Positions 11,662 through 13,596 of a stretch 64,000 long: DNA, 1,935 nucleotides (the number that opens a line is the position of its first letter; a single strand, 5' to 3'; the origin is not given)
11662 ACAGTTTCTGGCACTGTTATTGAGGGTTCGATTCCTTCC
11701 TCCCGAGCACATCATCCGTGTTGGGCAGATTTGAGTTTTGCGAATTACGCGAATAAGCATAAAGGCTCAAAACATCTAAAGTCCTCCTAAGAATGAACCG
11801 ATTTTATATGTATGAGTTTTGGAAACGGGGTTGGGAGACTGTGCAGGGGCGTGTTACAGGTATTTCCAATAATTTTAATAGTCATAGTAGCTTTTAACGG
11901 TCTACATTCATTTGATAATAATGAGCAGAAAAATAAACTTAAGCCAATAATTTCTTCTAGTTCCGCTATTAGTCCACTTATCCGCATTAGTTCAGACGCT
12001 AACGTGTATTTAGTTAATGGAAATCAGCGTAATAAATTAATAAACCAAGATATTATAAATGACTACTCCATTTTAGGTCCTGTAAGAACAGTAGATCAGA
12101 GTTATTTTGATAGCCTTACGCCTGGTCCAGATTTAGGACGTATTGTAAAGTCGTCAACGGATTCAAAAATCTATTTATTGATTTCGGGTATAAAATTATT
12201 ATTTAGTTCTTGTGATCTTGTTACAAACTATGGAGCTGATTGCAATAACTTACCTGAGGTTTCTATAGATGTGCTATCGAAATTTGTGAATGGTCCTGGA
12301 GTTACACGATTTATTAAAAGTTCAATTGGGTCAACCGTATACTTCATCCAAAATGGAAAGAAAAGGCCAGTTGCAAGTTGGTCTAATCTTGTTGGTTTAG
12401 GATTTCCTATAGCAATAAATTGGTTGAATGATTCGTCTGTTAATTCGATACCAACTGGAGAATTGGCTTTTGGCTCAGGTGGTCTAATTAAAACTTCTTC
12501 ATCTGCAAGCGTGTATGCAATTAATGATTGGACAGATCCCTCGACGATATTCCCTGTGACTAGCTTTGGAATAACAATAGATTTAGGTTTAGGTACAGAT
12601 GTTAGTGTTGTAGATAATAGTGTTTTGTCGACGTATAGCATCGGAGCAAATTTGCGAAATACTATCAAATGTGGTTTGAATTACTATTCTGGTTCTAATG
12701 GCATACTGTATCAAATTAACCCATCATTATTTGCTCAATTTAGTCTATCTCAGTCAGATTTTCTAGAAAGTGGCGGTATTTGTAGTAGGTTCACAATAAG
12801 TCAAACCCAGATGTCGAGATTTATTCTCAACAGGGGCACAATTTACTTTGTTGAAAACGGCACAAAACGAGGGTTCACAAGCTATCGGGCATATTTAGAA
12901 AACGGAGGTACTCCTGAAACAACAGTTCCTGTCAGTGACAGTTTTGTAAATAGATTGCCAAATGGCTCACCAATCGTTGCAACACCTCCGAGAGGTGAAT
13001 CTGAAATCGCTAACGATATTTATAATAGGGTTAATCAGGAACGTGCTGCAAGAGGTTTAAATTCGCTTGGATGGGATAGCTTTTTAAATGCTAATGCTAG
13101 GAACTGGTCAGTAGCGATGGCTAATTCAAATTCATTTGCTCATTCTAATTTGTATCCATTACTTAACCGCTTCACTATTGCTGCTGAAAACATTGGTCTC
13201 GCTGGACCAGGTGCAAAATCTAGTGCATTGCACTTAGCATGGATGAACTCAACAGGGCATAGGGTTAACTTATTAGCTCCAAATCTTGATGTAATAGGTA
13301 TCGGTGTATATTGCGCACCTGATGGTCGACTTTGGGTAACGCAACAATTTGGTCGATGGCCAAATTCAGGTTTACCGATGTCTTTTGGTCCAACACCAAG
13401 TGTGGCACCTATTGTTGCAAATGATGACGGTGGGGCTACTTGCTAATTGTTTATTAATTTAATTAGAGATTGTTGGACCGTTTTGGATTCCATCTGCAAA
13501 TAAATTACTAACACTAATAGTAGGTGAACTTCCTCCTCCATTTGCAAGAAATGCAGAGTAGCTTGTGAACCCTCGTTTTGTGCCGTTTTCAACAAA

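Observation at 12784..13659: Perfect 101-bp in-frame inverted repeat inside two convergent paralogous surface-protein genes: possible inversion that swaps a CAP-domain C-terminus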

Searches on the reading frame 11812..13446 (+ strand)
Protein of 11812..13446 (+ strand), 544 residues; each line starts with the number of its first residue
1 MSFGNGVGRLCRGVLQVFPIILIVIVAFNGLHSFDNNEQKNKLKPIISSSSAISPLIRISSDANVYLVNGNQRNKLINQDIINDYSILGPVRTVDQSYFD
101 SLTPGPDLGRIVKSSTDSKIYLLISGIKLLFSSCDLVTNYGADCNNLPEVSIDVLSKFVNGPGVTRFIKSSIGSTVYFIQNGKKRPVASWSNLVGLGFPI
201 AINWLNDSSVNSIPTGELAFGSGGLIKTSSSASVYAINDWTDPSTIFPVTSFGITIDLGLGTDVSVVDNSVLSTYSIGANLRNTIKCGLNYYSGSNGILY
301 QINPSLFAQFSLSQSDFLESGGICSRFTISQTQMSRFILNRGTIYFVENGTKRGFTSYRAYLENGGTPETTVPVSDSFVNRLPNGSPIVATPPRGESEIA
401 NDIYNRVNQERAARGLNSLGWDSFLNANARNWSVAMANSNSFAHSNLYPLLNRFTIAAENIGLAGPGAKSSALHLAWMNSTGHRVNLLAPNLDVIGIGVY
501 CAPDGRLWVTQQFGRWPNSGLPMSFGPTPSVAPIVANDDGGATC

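Call 5: search_protein_families(library=pfam, proteins=[window:11812-13446:+], max_evalue=0.01)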
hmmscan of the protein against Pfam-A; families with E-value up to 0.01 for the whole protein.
window:11812-13446:+ (544 aa): 1 family
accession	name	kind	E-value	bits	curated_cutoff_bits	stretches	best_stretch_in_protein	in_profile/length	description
PF00188.32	CAP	-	5.4e-15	56.7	21.1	1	405-513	2-117/117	Cysteine-rich secretory protein family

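Call 8: list_cluster_members(proteins=[window:11812-13443:+, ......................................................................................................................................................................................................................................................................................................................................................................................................, window:13462-15225:-, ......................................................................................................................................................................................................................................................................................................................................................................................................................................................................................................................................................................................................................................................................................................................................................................])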
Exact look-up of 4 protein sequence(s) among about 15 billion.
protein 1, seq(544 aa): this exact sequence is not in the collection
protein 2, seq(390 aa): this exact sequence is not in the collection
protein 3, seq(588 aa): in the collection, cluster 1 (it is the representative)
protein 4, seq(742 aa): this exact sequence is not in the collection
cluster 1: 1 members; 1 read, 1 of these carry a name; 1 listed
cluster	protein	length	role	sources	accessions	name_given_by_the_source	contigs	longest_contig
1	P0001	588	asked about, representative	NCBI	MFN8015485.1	MAG: hypothetical protein U0R17_02605 [Acidimicrobiia bacterium]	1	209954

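Call 23: find_related_loci(query=P0001, collection=genome_contigs, flank=8000)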
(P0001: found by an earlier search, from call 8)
Query P0001 (588 aa) in genome_contigs; peptide patterns used: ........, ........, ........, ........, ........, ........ (x = any residue, [..] = any of these).
325 stretches matched a pattern; 6 encode a relative of the query (tblastn E <= 1e-3); 6 distinct loci.
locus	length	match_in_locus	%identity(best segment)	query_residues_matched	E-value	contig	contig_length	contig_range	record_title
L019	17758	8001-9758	56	1-587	0e+0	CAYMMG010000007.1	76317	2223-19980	MAG TPA_asm: uncultured Burkholderiales bacterium isolate SRP173033_co1_222 genome assembly, contig: NODE_429_length_763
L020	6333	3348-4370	41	4-349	6e-76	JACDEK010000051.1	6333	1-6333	MAG: Candidatus Saccharibacteria bacterium isolate MGR_bin358 SD2903_NODE_2610_length_6333_cov_0.956171, whole genome sh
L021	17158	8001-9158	35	2-308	1e-58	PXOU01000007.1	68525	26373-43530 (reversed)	MAG: Candidatus Saccharibacteria bacterium QS_5_54_17 qs_5_scaffold_26, whole genome shotgun sequence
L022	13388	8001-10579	46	35-271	1e-51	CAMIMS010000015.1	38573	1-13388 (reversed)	MAG: uncultured Pseudoclavibacter sp. isolate 7pK1Te7tTF_bin.2.MAG genome assembly, contig: NODE_51_length_38573_cov_8.3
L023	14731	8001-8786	40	29-247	3e-42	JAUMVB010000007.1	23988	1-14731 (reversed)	MAG: bacterium isolate S12M_Sa_9 NODE_455_length_23988_cov_22.773743, whole genome shotgun sequence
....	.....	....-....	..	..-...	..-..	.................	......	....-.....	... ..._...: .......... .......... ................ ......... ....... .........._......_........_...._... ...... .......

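Call 26: find_related_loci(query=A1, collection=metagenome_contigs, flank=7000)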
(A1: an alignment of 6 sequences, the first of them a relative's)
Query A1 (588 aa) in metagenome_contigs; peptide patterns used: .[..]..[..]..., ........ (x = any residue, [..] = any of these).
350 stretches matched a pattern; 157 encode a relative of the query (tblastn E <= 1e-3); the best 80 are kept; 80 distinct loci.
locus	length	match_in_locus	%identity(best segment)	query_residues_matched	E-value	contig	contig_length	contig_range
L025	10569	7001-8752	66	1-587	0e+0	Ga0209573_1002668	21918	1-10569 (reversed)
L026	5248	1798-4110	37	1-588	3e-103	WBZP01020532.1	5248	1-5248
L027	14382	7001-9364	34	4-586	7e-89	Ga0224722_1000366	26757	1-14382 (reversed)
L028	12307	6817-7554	51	2-247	2e-77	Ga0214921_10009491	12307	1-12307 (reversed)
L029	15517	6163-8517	37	2-588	2e-75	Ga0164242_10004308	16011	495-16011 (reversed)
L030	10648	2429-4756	35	1-576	1e-74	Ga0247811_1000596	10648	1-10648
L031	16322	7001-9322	35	4-576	1e-74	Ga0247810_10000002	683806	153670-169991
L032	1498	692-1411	52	5-247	1e-78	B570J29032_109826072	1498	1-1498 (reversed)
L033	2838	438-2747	35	4-575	1e-74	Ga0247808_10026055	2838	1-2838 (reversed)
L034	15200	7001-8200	39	1-385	5e-73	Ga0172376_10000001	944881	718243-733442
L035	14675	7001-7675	54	30-247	1e-72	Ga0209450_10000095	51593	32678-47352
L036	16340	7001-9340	34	2-579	4e-72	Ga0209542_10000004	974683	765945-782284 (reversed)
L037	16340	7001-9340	34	2-579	4e-72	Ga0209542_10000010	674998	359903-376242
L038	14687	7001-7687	55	29-250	1e-71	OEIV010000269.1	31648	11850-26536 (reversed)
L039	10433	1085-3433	37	18-414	1e-69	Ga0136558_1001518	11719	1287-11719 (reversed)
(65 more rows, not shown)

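Call 30: search_solved_structures(query=P0001, max_evalue=1)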
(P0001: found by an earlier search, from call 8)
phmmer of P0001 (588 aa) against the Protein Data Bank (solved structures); distinct sequences matched with E-value up to 1: 1.
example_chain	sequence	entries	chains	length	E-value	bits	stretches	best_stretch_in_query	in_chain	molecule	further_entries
6eml_r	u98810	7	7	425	0.65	11.8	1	400-455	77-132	Serine/threonine-protein kinase RIO2 | non-specific serine/threonine protein kinase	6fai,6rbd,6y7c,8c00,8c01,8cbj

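Call 31: search_protein_families(library=ncbifam, proteins=[window:11812-13446:+], max_evalue=1)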
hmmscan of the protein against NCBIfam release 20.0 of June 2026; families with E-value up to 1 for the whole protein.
window:11812-13446:+ (544 aa): 2 families
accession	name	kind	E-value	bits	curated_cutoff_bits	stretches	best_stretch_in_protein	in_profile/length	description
TIGR02909.1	spore_YkwD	subfamily_domain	3e-14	53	171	1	402-513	7-125/127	uncharacterized protein, YkwD family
NF052539.1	DivAsocLipDalA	equivalog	8.2e-07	29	200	2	392-442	40-90/169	divisome-associated lipoprotein DalA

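Call 40: predict_structure(alignment_id=A2)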
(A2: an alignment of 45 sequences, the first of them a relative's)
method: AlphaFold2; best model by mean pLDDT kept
length: 588 residues; sequences in the alignment: 45
mean_pLDDT: 90.2   pTM: 0.66
mean pLDDT of the five models: 90.2, 90.2, 89.7, 88.4, 87.6
residues with pLDDT >= 90: 410; 70-90: 157; 50-70: 10; < 50: 11
segments of 3 or more residues with pLDDT < 50: 16-26
pLDDT, mean of each block of 10 residues (from residue 1): 71 54 48 84 88 91 88 93 88 96 95 94 90 89 86 94 94 91 90 92 94 89 87 91 84 86 92 94 82 84 95 92 95 95 91 90 95 94 92 89 93 94 95 92 95 95 94 95 96 97 95 93 94 95 96 94 91 95 94
secondary structure, 60 per line:
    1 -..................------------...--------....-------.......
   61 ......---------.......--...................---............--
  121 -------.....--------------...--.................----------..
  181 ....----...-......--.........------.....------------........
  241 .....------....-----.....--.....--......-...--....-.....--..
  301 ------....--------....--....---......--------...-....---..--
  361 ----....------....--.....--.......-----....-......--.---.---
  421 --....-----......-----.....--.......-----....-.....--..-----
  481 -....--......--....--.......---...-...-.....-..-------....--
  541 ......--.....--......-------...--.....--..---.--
elements in order: H2-19 H43-46 H54-66 E76-82 E85-91 H92-103 H107-118 H128-132 H152-168 E179-184 E193-198 H201-209 H216-220 H233-245 E252-255 E261-265 E268-272 H275-280 E287-290 H292-296 E307-310 E319-322 E325-328 H332-337 E346-348 H350-353 E365-368 E375-378 E381-385 H388-394 E400-403 H405-410 E423-426 E432-437 E443-447 H450-456 E462-465 H467-471 E482-485 E488-493 E496-499 H502-508 E516-518 H520-524 E535-538 E541-546 E549-553 H556-561 E569-571 H574-578

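Call 42: fold_search(model_id=the predicted structure, library=pdb)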
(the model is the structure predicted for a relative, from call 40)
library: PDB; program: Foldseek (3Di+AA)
matches with E <= 10: 207; with E <= 0.001: 11
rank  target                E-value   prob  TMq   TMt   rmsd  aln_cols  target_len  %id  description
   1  7nps_B1               4.6e-07  1.00  0.11  0.15  35.5       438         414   12  Structure of the periplasmic assembly from the ESX-5 inner membrane complex, C1 model (released 2021-05-26)
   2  5ebd                  9.7e-07  0.99  0.10  0.15  35.2       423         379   11  Crystal structure of EccB1 of Mycobacterium tuberculosis in spacegroup P21 (state IV) (released 2016-02-17)
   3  5ebc                  1.1e-06  0.99  0.11  0.15  35.3       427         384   10  Crystal structure of EccB1 of Mycobacterium tuberculosis in spacegroup P21 (state III) (released 2016-02-17)
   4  7np7_B1               2.7e-06  0.99  0.10  0.12  41.3       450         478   10  Structure of an intact ESX-5 inner membrane complex, Composite C1 model (released 2021-06-02)
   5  3x3n                  2.8e-06  0.98  0.10  0.14  35.4       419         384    9  Crystal structure of EccB1 of Mycobacterium tuberculosis in spacegroup P21 (released 2015-12-09)
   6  7nps_B4               3.0e-06  0.98  0.10  0.13  41.8       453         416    9  Structure of the periplasmic assembly from the ESX-5 inner membrane complex, C1 model (released 2021-05-26)
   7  4kk7                  4.4e-06  0.98  0.11  0.16  35.1       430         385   10  Structure of EccB1 from the type VII (ESX-1) secretion system of Mycobacterium tuberculosis. (released 2013-06-19)
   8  3x3m                  1.2e-05  0.96  0.11  0.14  34.8       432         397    9  Crystal structure of EccB1 of Mycobacterium tuberculosis in spacegroup P212121 (released 2015-12-09)
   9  6sgy_A                1.7e-05  0.98  0.12  0.17  34.7       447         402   12  Structure of EccB3 dimer from the ESX-3 core complex (released 2019-10-09)
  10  7np7_B4               1.7e-05  0.95  0.11  0.13  36.9       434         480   11  Structure of an intact ESX-5 inner membrane complex, Composite C1 model (released 2021-06-02)
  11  5cyu                  2.2e-05  0.97  0.11  0.16  36.2       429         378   10  Structure of the soluble domain of EccB1 from the Mycobacterium smegmatis ESX-1 secretion system. (released 2015-08-12)
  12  3qi0_A                1.4e-01  0.04  0.07  0.12  22.3       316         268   12  Structural, thermodynamic and kinetic analysis of the picomolar binding affinity interaction of the beta-lactamase inh (released 2011-07-20)
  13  7pj4                  1.7e-01  0.69  0.15  0.29   8.1       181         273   12  Crystal structure of catalytic domain in closed conformation of LytB (E585Q)from Streptococcus pneumoniae (released 2022-09-07)
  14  4pia                  1.9e-01  0.57  0.16  0.35   9.6       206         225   14  Crystal structure of S. Aureus Autolysin E (released 2015-10-14)
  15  9jus_v                1.9e-01  0.02  0.07  0.06  27.8       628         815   10  Structure of villin bound to an actin trimer (released 2025-10-08)
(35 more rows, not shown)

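Call 49: find_homologous_proteins(query=window:11812-13443:+)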
Query window:11812-13443:+ (544 aa): 40 proteins with E <= 0.001 among 8000 candidates.
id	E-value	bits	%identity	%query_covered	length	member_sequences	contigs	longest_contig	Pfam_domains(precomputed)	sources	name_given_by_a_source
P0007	0.0e+0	1186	100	98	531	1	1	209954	PF00188.33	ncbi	ncbi:MAG: CAP domain-containing protein [Acidimicrobiia bacterium]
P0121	2.1e-199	682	57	98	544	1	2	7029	PF00188.33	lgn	-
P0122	1.1e-193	663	57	91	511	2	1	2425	PF00188.33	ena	-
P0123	5.6e-168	578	52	98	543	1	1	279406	PF00188.33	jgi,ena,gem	-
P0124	1.6e-163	563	55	91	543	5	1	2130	PF00188.33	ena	-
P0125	3.5e-119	417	57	62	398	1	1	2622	-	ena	-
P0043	4.5e-115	403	52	66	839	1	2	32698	PF00082.28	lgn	-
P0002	1.2e-103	366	51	62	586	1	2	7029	-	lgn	-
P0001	7.6e-103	363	54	61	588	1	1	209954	-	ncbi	ncbi:MAG: hypothetical protein U0R17_02605 [Acidimicrobiia bacterium]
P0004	3.9e-87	311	47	62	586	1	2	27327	-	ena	-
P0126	1.3e-85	306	43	68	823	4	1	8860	PF00082.28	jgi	-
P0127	8.0e-82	294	41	64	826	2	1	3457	PF00082.28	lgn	-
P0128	1.3e-62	230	61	35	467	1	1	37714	PF00188.33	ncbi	-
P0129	3.7e-62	229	71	27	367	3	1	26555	PF00188.33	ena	-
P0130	1.3e-61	227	70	27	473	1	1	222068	PF00188.33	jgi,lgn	jgi:uncharacterized protein YkwD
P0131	3.6e-60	222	68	27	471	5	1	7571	PF00188.33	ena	-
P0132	6.6e-59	218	52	43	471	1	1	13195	PF00188.33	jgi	jgi:uncharacterized protein YkwD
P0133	6.8e-59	218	69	27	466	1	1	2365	PF00188.33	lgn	-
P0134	1.3e-57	214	67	27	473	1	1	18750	PF00188.33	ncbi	-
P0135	2.0e-56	210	66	27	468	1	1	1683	PF00188.33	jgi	jgi:uncharacterized protein YkwD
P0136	2.3e-56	210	65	27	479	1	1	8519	PF00188.33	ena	-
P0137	9.0e-53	198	61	27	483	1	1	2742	PF00188.33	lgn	-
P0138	6.5e-35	139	45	35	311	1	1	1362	PF00188.33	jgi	jgi:uncharacterized protein YkwD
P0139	1.1e-29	121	48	28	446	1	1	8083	PF02237.24,PF00188.33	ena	-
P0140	4.5e-27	113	42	31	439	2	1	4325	PF00188.33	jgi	jgi:uncharacterized protein YkwD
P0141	7.1e-26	109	45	28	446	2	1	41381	PF00188.33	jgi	jgi:uncharacterized protein YkwD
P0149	2.7e-4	38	34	22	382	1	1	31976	PF00188.33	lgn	-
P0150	6.8e-4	36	30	23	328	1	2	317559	PF00188.33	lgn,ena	-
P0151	7.5e-4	36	32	27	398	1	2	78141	PF00188.33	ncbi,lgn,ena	-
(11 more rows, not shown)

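Call 50: find_encoding_contigs(protein=P0125, flank=6000, max_places=5)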
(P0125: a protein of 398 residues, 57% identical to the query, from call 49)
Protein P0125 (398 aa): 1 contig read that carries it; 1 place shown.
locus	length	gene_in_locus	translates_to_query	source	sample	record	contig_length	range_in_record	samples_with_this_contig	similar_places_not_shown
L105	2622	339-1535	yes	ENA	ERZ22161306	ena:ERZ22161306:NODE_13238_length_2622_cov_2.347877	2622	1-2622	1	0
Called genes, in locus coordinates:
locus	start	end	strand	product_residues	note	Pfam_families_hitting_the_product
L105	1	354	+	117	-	?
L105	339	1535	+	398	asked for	-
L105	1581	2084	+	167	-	PF00293:NUDIX, PF14815:NUDIX_4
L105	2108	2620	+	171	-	?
